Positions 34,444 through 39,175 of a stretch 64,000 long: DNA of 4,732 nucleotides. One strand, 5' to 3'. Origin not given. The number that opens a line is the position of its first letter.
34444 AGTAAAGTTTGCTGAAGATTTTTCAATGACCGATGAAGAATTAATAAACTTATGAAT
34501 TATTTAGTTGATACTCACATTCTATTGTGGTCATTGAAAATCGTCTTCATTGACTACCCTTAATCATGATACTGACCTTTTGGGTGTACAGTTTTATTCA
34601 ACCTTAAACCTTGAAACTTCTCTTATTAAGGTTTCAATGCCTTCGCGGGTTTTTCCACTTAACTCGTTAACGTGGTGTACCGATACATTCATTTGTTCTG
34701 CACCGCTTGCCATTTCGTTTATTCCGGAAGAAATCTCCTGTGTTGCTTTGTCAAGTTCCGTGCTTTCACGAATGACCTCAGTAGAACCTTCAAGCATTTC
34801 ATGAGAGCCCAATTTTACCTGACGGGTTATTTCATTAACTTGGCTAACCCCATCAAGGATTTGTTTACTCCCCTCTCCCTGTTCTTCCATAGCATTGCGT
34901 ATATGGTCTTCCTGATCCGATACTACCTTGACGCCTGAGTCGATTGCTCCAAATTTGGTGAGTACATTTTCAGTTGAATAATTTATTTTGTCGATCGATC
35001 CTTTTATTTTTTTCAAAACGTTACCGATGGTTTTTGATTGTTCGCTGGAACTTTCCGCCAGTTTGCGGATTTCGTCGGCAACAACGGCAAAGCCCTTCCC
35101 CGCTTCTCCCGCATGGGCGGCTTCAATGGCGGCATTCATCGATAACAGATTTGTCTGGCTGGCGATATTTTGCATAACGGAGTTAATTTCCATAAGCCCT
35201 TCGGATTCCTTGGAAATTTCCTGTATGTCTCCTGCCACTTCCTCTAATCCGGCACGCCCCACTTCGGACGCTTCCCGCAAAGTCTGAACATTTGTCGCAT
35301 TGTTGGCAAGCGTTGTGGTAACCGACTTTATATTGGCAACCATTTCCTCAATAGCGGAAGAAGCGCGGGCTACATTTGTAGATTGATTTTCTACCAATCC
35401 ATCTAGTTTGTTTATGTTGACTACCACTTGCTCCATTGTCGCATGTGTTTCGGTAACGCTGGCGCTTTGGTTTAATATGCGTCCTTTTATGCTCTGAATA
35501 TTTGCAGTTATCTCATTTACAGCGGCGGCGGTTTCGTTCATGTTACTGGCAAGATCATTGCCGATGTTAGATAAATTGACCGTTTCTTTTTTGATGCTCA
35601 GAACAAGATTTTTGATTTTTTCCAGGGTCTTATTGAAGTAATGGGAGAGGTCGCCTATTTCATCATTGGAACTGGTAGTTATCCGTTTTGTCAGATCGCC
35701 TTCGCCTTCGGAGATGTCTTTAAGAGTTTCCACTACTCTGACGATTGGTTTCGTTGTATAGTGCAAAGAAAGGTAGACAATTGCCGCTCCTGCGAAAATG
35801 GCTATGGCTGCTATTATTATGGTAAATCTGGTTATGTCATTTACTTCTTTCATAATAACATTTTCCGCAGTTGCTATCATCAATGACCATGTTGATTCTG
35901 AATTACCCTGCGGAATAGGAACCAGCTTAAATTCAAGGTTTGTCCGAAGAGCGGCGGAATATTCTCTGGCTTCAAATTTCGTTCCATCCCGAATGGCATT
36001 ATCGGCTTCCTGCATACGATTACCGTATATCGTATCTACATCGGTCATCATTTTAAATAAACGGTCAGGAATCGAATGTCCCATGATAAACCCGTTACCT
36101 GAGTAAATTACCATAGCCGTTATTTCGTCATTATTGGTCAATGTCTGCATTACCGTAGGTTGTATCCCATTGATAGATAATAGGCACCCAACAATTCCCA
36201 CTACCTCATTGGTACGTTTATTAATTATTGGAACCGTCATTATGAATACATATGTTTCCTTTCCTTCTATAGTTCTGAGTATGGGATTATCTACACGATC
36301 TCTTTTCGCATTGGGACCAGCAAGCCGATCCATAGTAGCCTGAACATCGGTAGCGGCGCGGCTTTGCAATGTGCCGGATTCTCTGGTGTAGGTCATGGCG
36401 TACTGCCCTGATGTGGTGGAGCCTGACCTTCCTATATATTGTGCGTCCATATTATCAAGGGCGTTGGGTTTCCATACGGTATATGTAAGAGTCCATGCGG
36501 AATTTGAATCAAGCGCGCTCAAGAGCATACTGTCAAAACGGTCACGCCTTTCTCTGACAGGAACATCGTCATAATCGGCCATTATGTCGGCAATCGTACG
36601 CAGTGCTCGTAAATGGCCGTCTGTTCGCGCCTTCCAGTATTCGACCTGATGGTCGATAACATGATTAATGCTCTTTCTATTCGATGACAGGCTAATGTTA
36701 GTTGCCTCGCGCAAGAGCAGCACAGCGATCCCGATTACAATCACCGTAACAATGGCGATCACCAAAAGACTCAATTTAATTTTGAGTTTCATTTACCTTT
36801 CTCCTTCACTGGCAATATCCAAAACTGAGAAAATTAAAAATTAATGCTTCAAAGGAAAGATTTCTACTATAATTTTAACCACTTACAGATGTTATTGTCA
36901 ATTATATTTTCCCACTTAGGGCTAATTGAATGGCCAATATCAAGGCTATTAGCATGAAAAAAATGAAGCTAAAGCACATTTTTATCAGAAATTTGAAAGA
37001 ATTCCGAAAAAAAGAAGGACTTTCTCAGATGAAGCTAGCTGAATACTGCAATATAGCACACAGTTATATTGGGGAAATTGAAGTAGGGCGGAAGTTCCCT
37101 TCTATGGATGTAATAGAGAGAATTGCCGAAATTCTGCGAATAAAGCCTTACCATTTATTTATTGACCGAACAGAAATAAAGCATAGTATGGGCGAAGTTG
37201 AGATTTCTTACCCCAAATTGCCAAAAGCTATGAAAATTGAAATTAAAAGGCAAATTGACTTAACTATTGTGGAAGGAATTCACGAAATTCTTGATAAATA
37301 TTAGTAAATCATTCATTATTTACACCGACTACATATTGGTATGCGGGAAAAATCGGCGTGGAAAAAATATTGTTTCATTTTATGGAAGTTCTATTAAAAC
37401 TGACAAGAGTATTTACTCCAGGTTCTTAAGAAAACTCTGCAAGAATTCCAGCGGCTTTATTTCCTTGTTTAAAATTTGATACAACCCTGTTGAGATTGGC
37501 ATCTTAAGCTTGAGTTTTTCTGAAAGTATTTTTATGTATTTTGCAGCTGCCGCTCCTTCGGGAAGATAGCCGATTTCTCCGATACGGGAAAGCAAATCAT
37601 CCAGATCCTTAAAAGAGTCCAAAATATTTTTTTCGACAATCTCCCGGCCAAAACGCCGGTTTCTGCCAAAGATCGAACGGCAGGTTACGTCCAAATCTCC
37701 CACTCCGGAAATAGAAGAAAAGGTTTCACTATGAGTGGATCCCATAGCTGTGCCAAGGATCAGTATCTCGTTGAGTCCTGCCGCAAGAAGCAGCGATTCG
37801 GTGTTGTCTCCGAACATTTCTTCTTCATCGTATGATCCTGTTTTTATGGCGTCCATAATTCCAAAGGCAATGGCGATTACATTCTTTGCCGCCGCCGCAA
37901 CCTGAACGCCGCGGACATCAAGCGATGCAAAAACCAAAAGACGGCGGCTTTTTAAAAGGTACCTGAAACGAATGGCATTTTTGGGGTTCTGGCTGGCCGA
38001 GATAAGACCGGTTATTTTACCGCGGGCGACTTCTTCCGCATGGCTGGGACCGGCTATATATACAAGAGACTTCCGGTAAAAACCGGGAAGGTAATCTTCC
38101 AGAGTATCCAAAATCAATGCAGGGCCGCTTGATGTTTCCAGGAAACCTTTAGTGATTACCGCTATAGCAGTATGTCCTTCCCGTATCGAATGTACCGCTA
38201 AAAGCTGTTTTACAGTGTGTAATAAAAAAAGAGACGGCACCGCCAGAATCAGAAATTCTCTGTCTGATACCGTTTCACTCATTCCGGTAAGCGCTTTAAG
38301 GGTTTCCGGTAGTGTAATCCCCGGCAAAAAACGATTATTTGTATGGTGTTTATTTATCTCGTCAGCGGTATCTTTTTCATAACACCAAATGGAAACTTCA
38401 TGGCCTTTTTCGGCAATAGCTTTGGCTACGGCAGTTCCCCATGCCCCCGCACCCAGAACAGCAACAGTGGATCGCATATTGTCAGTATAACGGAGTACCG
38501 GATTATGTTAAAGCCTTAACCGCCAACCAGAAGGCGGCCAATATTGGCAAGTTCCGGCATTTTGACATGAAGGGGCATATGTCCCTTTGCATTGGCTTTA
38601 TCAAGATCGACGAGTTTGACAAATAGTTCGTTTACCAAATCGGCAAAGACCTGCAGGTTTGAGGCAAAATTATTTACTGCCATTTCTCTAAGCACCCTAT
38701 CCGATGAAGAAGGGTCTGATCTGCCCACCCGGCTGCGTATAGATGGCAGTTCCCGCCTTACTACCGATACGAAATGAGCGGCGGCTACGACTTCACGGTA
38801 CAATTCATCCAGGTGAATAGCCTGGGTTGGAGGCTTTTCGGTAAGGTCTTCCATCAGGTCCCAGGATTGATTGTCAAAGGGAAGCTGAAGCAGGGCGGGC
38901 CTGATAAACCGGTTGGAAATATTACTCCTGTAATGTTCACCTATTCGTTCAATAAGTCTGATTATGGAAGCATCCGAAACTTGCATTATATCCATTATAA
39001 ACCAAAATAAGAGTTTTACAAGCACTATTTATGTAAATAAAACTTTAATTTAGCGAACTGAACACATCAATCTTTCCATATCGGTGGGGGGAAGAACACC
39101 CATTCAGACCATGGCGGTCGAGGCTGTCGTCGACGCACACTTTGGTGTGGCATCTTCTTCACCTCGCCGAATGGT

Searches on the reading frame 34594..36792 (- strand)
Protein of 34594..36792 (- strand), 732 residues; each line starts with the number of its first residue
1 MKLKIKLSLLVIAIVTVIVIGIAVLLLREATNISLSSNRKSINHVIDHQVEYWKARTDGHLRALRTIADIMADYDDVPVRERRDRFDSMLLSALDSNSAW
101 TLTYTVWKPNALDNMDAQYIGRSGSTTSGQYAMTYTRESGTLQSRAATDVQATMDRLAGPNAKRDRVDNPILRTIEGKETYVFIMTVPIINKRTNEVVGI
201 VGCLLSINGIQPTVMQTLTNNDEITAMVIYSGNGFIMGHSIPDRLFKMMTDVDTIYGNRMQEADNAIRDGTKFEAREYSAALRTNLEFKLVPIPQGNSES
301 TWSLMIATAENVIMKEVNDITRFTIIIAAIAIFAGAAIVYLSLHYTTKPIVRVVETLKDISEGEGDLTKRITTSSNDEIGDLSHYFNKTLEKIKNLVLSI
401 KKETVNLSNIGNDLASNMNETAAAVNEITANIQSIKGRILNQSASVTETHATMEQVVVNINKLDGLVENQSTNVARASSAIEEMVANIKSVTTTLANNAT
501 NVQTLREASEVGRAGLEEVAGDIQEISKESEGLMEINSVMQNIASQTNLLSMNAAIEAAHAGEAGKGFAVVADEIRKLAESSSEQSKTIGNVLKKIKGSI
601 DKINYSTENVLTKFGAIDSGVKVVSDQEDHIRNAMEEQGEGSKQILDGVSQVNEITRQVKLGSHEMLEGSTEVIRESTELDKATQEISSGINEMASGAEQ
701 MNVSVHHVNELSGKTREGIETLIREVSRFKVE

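Call 10: search_protein_families(library=pfam, proteins=[window:34594-36792:-], max_evalue=0.01)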
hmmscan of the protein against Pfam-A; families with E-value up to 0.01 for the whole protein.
window:34594-36792:- (732 aa): 5 families
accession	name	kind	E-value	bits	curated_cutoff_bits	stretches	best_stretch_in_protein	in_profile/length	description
PF00015.26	MCPsignal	-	4.3e-30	105.3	34.6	1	506-655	8-171/172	Methyl-accepting chemotaxis protein (MCP) signalling domain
PF00672.30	HAMP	-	1.3e-11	45.1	25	1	344-394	4-52/53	HAMP domain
PF04108.17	ATG17_like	-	0.00011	22.3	43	1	573-726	112-258/355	Autophagy protein ATG17-like domain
PF02743.24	dCache_1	-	0.00018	21.6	45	1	177-248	123-191/240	Cache domain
PF06103.16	DUF948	-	0.0013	19.3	37.2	0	386-437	31-82/89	Bacterial protein of unknown function (DUF948)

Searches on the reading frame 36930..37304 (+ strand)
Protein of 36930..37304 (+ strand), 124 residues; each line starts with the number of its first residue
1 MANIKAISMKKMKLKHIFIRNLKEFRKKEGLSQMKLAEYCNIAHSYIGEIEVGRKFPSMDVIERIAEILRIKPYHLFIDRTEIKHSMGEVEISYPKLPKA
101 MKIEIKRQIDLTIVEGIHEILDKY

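Call 10: search_protein_families(library=pfam, proteins=[window:36930-37304:+], max_evalue=0.01)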
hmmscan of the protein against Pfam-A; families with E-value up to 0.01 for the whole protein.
window:36930-37304:+ (124 aa): 5 families
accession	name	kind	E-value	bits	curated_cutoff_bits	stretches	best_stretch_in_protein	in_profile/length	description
PF01381.28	HTH_3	-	1.9e-11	44.2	23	1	22-73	1-52/55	Helix-turn-helix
PF13560.12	HTH_31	-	2.9e-09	37.5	27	1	21-70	5-55/64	Helix-turn-helix domain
PF12844.13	HTH_19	-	1.1e-07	32.1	30.2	1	20-77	2-59/64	Helix-turn-helix domain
PF13443.12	HTH_26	-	0.00047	20.8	22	1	21-77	1-58/63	Cro/C1-type HTH DNA-binding domain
PF13413.12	HTH_25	-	0.0024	18.1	24.6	0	22-54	2-34/62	Helix-turn-helix domain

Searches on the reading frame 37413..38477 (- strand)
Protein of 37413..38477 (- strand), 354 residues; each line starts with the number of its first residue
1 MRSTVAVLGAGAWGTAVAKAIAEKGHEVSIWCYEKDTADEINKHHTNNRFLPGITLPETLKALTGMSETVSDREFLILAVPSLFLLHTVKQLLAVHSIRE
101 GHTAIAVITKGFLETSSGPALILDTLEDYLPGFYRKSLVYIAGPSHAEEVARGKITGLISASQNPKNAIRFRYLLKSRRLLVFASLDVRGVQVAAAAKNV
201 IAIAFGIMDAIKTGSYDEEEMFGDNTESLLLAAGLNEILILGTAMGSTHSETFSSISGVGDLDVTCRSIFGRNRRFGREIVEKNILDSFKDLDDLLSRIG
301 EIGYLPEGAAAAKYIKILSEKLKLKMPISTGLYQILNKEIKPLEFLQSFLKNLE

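Call 10: search_protein_families(library=pfam, proteins=[window:37413-38477:-], max_evalue=0.01)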
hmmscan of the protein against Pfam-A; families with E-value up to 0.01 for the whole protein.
window:37413-38477:- (354 aa): 9 families
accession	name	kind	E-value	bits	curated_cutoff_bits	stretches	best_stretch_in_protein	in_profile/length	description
PF01210.29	NAD_Gly3P_dh_N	-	2e-42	145.3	23.1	1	5-167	2-157/158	NAD-dependent glycerol-3-phosphate dehydrogenase N-terminus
PF07479.19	NAD_Gly3P_dh_C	-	7.9e-35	120.6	25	1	187-346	1-141/142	NAD-dependent glycerol-3-phosphate dehydrogenase C-terminus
PF20618.3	GPD_NAD_C_bact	-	4.4e-08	34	27.6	1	257-330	1-64/66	Bacterial GPD, NAD-dependent C-terminal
PF03807.23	F420_oxidored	-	5.1e-05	24.2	21.6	1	4-92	1-79/94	NADP oxidoreductase coenzyme F420-dependent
PF10727.15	Rossmann-like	-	0.00011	22.4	23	1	2-103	14-103/131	Rossmann-like domain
PF02558.23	ApbA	-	0.00013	22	22.2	1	5-91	1-85/150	Ketopantoate reductase PanE/ApbA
PF02737.24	3HCDH_N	-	0.00085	19.7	22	1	4-46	1-43/180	3-hydroxyacyl-CoA dehydrogenase, NAD binding domain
PF03446.21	NAD_binding_2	-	0.0012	19.3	21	1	4-82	1-65/161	NAD binding domain of 6-phosphogluconate dehydrogenase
PF03435.24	Sacchrp_dh_NADP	-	0.0049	17.6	25.1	0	5-52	1-50/129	Saccharopine dehydrogenase NADP binding domain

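Call 14: find_encoding_contigs(protein=window:37413-38477:-, flank=10000, max_places=10)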
Protein window:37413-38477:- (354 aa): 5 contigs read that carry it; 4 places shown.
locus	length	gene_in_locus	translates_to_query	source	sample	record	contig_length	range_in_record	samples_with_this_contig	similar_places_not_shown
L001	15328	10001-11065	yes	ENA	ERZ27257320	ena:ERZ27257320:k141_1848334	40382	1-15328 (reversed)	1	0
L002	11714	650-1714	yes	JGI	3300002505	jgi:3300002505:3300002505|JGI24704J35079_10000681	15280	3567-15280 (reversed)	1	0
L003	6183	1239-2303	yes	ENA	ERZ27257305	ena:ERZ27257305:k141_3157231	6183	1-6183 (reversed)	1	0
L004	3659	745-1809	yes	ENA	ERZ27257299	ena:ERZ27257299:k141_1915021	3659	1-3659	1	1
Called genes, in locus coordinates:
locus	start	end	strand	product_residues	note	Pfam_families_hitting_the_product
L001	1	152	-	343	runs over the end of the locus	PF13407:Peripla_BP_4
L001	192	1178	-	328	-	PF02653:BPD_transp_2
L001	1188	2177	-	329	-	PF02653:BPD_transp_2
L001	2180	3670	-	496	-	PF00005:ABC_tran, PF13401:AAA_22 (faint), PF13304:AAA_21 (faint), PF00005:ABC_tran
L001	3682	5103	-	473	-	-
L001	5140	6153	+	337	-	PF02311:AraC_binding, PF12833:HTH_18, PF00165:HTH_AraC (weak)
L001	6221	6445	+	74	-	PF01176:eIF-1a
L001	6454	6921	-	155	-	PF01713:Smr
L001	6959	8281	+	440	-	PF00155:Aminotran_1_2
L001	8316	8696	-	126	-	PF27400:TP_0700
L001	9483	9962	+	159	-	-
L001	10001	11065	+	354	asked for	PF01210:NAD_Gly3P_dh_N, PF07479:NAD_Gly3P_dh_C, PF20618:GPD_NAD_C_bact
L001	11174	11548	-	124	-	PF12844:HTH_19, PF13560:HTH_31, PF01381:HTH_3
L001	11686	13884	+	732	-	PF00672:HAMP, PF00015:MCPsignal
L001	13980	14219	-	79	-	PF02604:PhdYeFM_antitox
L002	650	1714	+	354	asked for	PF01210:NAD_Gly3P_dh_N, PF07479:NAD_Gly3P_dh_C, PF20618:GPD_NAD_C_bact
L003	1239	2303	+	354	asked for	PF01210:NAD_Gly3P_dh_N, PF07479:NAD_Gly3P_dh_C, PF20618:GPD_NAD_C_bact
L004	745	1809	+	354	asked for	PF01210:NAD_Gly3P_dh_N, PF07479:NAD_Gly3P_dh_C, PF20618:GPD_NAD_C_bact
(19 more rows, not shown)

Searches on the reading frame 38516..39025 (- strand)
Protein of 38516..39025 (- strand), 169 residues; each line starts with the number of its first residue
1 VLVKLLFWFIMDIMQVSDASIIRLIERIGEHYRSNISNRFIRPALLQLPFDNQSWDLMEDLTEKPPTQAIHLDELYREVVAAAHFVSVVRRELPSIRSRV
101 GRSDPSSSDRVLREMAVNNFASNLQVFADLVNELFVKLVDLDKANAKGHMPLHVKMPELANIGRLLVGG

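Call 10: search_protein_families(library=pfam, proteins=[window:38516-39025:-], max_evalue=0.01)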
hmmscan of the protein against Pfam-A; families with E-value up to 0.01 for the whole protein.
window:38516-39025:- (169 aa): 0 families

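Call 23: find_homologous_proteins(query=window:38519-38995:-)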
Query seq(159 aa) (159 aa): 872 proteins with E <= 0.001 among 914 candidates; the best 120 are listed.
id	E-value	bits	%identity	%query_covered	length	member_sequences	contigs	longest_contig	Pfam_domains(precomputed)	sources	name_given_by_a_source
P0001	4.7e-93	327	96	100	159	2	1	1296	-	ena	-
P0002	3.0e-92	324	97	98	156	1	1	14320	-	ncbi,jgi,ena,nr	ncbi:MAG: hypothetical protein FWG07_10915 [Treponema sp.]|nr:hypothetical protein [Treponema sp.]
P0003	3.7e-91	321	95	98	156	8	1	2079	-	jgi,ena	-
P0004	1.4e-88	312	92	98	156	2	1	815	-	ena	-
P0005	1.6e-88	312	92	97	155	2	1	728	-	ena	-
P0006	1.0e-87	310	90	98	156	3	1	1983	-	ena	-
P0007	1.2e-87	309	90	98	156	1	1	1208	-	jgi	jgi:hypothetical protein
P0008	1.6e-87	309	90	98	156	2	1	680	-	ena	-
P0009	4.2e-87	308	90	97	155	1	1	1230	-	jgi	jgi:hypothetical protein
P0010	3.2e-86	305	89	98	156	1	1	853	-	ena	-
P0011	1.3e-84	300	85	98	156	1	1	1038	-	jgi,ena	-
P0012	4.1e-83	295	84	99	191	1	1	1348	-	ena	-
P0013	1.1e-82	293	88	97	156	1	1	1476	-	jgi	jgi:hypothetical protein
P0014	6.0e-82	291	82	100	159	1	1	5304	-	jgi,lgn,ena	jgi:hypothetical protein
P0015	1.0e-81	290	84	98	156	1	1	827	-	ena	-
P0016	2.0e-81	289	85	98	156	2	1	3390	-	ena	-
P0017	9.8e-81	287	84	98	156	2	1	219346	-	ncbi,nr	ncbi:MAG: hypothetical protein FWG27_00850 [Treponema sp.]|nr:hypothetical protein [Treponema sp.]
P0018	1.1e-80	287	83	97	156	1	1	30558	-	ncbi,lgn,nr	ncbi:hypothetical protein AGMMS50230_10290 [Spirochaetia bacterium]|nr:hypothetical protein AGMMS502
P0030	1.1e-76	274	82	98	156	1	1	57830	-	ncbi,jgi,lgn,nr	ncbi:MAG: hypothetical protein LBE02_01015 [Spirochaetaceae bacterium]|jgi:hypothetical protein|nr:h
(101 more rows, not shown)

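Call 24: find_encoding_contigs(protein=P0002, flank=6000, max_places=3)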
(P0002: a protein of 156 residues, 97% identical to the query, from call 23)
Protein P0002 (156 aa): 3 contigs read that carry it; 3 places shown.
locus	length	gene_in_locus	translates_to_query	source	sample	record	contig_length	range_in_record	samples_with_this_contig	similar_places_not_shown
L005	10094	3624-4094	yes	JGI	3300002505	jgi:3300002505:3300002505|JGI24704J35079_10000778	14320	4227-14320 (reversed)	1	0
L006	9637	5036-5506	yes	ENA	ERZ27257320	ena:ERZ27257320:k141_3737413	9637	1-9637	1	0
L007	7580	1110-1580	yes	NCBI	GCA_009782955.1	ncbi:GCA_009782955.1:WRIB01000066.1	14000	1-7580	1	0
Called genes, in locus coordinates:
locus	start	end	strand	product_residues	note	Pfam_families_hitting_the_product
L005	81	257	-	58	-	-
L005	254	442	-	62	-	PF12728:HTH_17 (weak)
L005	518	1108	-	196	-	-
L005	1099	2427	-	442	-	PF00589:Phage_integrase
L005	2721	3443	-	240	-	-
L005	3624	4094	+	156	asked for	-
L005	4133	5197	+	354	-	PF01210:NAD_Gly3P_dh_N, PF03807:F420_oxidored (faint), PF07479:NAD_Gly3P_dh_C, PF20618:GPD_NAD_C_bact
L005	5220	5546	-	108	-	-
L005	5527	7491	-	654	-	PF14804:Jag_N, PF20250:FapA_N, PF03961:FapA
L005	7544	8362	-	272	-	PF04542:Sigma70_r2, PF04539:Sigma70_r3, PF04545:Sigma70_r4, PF08281:Sigma70_r4_2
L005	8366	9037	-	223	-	-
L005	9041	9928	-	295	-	PF00142:Fer4_NifH, PF01656:CbiA, PF02374:ArsA_ATPase (weak), PF10609:ParA, PF13614:AAA_31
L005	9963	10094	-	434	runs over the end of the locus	PF00448:SRP54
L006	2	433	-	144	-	?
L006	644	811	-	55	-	PF12728:HTH_17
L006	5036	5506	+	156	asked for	-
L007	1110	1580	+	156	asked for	-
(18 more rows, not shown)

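Call 25: find_encoding_contigs(protein=P0017, flank=6000, max_places=3)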
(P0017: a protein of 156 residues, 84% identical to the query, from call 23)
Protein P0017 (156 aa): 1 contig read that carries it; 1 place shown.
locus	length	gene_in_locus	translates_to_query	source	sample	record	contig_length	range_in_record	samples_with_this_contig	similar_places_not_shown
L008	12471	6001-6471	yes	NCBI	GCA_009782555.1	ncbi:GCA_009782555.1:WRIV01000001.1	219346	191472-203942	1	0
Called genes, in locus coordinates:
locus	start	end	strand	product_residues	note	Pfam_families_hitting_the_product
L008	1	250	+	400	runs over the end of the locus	PF00149:Metallophos, PF12850:Metallophos_2 (weak)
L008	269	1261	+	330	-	PF04055:Radical_SAM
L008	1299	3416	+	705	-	-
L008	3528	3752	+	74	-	PF01176:eIF-1a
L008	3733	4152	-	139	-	PF01713:Smr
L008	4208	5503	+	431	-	PF00155:Aminotran_1_2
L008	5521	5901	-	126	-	PF27400:TP_0700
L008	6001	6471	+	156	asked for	-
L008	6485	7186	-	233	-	-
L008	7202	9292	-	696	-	PF00009:GTP_EFTU, PF03144:GTP_EFTU_D2, PF22042:EF-G_D2, PF14492:EFG_III, PF16658:RF3_C (weak), PF03764:EFG_IV, PF00679:EFG_C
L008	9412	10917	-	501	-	-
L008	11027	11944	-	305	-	PF02558:ApbA, PF08546:ApbA_C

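Call 26: find_encoding_contigs(protein=P0018, flank=6000, max_places=3)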
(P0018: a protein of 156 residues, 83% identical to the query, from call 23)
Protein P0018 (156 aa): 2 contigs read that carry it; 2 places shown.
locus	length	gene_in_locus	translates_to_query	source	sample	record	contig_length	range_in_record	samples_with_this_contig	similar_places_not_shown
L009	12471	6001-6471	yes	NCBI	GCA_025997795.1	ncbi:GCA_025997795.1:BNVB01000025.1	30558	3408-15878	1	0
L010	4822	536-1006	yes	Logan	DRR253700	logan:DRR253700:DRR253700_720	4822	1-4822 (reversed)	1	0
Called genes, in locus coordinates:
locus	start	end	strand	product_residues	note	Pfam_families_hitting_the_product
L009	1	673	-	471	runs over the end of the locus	-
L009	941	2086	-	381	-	PF01207:Dus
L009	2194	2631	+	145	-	PF00072:Response_reg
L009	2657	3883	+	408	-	PF00753:Lactamase_B (weak), PF19583:ODP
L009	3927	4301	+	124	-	PF01042:Ribonuc_L-PSP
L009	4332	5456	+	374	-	PF00248:Aldo_ket_red, PF13187:Fer4_9 (weak), PF13534:Fer4_17 (weak)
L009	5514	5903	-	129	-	PF27400:TP_0700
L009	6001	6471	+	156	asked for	-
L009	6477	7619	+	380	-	PF01408:GFO_IDH_MocA, PF22685:Gal80p_C-like (weak), PF22725:GFO_IDH_MocA_C3, PF02894:GFO_IDH_MocA_C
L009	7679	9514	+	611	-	PF17297:PEPCK_N, PF00821:PEPCK_GTP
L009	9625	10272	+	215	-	-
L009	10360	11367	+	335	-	PF01551:Peptidase_M23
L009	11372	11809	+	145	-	PF04519:Bactofilin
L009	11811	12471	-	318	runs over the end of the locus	PF04468:PSP1, PF28472:PSP1_3rd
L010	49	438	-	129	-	PF27400:TP_0700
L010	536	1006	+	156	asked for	-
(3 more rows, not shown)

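Call 27: find_encoding_contigs(protein=P0030, flank=6000, max_places=3)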
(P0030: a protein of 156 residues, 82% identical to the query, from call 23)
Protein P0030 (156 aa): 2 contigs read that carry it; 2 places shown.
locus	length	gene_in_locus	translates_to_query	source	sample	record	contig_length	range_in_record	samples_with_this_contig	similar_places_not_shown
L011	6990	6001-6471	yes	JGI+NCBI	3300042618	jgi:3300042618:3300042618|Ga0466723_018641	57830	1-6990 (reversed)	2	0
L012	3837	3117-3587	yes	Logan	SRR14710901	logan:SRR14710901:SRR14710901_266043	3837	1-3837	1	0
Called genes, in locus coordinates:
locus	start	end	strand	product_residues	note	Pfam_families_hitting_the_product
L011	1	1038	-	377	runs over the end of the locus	PF13487:HD_5, PF01966:HD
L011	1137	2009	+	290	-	-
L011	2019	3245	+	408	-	PF00155:Aminotran_1_2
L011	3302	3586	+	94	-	PF01176:eIF-1a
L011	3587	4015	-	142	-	PF01713:Smr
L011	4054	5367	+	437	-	PF00155:Aminotran_1_2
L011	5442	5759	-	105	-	PF27400:TP_0700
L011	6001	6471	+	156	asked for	-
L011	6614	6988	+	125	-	?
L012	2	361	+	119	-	?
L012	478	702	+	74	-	PF01176:eIF-1a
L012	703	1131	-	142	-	PF01713:Smr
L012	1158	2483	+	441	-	PF00155:Aminotran_1_2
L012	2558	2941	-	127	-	PF27400:TP_0700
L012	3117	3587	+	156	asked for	-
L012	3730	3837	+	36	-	?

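Call 58: find_encoding_contigs(protein=P0003, flank=3000, max_places=8)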
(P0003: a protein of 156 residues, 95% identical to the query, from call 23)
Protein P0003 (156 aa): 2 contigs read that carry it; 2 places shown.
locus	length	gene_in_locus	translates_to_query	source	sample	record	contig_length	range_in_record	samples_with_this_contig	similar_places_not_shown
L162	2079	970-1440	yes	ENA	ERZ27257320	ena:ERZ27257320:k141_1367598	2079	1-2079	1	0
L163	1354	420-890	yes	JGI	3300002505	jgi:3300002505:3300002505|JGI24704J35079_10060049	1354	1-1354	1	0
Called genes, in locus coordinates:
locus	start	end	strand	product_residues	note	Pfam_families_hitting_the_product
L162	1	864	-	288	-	?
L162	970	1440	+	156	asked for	-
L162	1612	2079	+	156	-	?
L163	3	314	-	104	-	?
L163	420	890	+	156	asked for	-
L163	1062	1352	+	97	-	?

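Call 59: find_encoding_contigs(protein=P0006, flank=3000, max_places=6)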
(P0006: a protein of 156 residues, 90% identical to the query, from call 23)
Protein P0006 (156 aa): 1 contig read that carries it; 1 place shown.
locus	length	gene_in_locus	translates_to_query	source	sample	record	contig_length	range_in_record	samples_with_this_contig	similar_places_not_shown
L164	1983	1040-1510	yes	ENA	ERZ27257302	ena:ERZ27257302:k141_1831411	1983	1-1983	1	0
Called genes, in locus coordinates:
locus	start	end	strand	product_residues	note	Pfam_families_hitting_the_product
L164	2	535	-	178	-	?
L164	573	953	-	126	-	PF27400:TP_0700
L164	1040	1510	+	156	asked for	-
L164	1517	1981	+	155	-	?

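Call 60: find_encoding_contigs(protein=P0016, flank=3000, max_places=6)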
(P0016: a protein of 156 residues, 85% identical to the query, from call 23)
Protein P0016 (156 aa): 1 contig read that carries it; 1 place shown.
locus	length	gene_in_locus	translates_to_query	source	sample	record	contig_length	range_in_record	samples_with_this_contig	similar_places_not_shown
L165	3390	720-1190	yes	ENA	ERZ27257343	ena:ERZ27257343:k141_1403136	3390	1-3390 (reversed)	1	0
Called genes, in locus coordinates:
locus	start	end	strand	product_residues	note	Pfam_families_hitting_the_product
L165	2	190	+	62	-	?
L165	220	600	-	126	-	PF27400:TP_0700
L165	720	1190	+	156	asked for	-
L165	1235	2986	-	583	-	PF13360:PQQ_2 (faint), PF13570:Beta-prop_ACSF4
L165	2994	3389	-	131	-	?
